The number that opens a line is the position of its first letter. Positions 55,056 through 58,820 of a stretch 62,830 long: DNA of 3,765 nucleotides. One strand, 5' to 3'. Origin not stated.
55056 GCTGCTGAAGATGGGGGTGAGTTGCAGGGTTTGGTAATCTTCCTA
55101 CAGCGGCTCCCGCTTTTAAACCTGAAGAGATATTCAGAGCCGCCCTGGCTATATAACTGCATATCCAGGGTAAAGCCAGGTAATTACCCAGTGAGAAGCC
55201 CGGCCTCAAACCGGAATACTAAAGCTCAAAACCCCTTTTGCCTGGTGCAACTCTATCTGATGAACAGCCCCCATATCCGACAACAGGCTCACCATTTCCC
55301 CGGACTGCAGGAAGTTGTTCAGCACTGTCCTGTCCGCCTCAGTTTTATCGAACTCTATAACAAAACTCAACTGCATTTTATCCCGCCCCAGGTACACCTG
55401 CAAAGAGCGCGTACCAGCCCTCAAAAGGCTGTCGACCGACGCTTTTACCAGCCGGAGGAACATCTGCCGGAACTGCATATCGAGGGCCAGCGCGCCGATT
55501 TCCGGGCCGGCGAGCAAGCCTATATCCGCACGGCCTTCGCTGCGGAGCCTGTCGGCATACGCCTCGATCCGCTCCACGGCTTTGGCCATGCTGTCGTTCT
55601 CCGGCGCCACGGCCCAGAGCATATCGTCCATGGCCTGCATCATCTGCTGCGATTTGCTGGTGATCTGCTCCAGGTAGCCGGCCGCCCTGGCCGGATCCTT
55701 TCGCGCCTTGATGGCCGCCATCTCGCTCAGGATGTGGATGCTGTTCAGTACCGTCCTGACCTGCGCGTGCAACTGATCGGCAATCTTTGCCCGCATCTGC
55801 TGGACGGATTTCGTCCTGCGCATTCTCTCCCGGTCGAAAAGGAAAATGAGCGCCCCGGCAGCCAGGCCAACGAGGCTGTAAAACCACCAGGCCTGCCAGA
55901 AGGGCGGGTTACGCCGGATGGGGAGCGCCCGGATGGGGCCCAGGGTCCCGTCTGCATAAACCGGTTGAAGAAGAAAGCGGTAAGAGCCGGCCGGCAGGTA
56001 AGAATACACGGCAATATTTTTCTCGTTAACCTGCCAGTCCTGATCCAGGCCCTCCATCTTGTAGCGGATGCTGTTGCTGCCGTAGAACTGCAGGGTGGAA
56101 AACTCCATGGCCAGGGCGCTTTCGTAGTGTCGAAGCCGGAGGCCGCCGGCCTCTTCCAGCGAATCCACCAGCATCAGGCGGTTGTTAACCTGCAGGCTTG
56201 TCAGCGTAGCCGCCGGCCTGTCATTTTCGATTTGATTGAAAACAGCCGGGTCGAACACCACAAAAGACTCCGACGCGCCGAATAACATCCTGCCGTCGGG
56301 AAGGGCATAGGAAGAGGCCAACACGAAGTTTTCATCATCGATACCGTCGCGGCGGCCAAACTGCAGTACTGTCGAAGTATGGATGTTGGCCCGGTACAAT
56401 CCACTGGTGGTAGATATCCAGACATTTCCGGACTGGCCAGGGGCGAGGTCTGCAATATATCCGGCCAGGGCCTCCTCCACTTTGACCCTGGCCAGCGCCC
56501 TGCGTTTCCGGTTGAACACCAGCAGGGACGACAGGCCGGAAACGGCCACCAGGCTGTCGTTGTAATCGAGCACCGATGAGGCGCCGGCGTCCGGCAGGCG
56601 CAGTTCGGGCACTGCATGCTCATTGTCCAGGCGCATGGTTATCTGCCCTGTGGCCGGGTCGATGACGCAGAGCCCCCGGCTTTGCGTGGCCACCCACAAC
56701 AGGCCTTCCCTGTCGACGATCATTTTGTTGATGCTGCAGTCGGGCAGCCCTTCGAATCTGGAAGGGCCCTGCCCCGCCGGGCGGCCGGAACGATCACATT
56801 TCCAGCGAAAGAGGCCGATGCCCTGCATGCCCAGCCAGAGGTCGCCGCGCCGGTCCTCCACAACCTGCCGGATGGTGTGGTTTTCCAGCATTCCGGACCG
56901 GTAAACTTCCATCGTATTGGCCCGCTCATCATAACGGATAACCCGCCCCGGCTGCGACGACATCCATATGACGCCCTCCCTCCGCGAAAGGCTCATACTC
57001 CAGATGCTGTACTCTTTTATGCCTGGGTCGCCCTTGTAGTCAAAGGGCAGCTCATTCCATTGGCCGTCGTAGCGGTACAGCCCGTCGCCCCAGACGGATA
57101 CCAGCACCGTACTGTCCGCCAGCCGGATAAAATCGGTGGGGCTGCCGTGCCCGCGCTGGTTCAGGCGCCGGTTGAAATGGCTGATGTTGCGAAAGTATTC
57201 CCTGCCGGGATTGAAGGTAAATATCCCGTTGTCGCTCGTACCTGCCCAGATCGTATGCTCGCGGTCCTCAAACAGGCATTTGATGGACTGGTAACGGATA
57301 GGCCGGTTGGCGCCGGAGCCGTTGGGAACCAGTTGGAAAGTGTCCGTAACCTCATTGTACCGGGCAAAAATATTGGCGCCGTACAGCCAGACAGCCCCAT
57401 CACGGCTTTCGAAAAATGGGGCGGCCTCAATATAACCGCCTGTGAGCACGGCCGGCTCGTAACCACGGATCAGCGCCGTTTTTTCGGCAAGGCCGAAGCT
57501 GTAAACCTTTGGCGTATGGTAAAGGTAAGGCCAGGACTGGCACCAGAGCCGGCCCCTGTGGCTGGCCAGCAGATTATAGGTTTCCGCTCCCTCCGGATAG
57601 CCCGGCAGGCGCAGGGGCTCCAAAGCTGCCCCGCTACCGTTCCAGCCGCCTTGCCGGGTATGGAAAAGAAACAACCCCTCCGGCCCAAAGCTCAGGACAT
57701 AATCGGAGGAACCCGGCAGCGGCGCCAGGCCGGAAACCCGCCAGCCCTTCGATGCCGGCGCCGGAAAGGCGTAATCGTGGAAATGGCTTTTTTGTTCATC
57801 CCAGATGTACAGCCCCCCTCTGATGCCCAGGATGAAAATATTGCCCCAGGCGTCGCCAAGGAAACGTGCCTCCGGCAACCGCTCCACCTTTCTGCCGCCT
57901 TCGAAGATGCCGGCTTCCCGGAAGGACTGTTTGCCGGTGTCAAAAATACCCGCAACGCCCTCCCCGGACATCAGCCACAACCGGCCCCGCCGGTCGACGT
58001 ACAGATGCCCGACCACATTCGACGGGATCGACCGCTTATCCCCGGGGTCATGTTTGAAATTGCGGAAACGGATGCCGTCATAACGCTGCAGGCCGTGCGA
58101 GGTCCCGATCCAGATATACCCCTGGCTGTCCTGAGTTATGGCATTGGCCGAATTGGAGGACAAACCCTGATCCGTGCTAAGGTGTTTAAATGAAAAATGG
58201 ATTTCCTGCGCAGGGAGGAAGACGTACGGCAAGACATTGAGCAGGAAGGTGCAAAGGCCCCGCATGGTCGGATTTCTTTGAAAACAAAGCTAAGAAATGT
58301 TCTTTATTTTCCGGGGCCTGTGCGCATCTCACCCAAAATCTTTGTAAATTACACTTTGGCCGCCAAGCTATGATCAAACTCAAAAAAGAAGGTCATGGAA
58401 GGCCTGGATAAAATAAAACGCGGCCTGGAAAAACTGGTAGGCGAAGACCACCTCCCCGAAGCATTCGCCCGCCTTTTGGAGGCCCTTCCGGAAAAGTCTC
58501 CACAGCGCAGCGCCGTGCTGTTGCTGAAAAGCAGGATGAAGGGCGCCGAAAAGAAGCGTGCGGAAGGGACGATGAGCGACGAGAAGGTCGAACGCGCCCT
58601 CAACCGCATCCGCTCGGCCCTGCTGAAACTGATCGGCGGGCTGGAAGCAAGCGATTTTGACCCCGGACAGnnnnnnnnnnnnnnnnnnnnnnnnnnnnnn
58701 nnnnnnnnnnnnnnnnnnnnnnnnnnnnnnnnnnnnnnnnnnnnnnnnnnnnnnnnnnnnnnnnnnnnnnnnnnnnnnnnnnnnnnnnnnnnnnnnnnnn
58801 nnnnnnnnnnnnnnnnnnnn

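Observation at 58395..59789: GTPase-less EF-Tu (domains II+III only) fused to a helical adaptor-like head and a beta-rich middle domain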

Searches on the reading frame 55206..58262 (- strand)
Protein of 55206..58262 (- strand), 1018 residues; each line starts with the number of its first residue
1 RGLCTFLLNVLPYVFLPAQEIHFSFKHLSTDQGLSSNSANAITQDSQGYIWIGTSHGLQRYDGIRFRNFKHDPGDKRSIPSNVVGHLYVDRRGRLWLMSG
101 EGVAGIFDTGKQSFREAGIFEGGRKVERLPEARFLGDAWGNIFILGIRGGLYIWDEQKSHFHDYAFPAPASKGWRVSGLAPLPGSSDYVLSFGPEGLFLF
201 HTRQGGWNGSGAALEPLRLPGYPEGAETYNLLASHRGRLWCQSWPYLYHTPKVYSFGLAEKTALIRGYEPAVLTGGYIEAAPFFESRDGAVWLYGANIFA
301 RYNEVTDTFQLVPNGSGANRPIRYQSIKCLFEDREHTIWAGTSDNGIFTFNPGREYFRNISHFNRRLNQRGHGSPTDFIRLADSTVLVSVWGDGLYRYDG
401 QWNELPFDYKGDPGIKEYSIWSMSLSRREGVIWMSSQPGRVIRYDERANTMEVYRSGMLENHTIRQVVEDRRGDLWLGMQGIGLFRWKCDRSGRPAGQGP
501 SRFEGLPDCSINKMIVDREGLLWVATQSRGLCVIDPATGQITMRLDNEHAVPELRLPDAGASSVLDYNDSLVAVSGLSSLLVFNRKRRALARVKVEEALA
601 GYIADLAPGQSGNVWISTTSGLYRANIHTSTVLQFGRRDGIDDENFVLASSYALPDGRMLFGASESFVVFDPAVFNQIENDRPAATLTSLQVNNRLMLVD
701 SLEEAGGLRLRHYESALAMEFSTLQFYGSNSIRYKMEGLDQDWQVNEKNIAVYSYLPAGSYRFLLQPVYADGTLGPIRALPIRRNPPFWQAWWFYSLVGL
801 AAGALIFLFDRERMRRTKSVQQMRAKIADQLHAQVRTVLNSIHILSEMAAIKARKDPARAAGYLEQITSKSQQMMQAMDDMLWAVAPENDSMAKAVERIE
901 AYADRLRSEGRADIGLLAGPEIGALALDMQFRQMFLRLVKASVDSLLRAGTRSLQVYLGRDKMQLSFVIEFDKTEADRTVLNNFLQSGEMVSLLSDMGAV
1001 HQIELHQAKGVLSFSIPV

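Call 22: search_protein_families(library=pfam, proteins=[window:55206-58262:-], max_evalue=0.001)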
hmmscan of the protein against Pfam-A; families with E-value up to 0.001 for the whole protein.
window:55206-58262:- (1018 aa): 3 families
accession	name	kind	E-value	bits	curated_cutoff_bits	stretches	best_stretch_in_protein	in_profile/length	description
PF07494.17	Reg_prop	-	9.4e-26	87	20.4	1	33-55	1-23/24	Two component regulator propeller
PF07495.19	Y_Y_Y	-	4.3e-07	30.2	26.6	1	729-766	7-45/65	Y_Y_Y domain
PF16819.11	DUF5074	-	0.0006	19.4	27.2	0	527-632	115-218/353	Domain of unknown function (DUF5074)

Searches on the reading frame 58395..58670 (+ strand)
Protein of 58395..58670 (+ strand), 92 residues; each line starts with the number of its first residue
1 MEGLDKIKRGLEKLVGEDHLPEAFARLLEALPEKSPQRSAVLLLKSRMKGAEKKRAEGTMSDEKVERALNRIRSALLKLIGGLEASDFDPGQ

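Call 67: find_homologous_proteins(query=A7, max_evalue=0.001)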
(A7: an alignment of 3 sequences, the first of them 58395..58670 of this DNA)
Query A7 (3 sequences): 65 candidates shared short words with the query, none scored E <= 0.001.
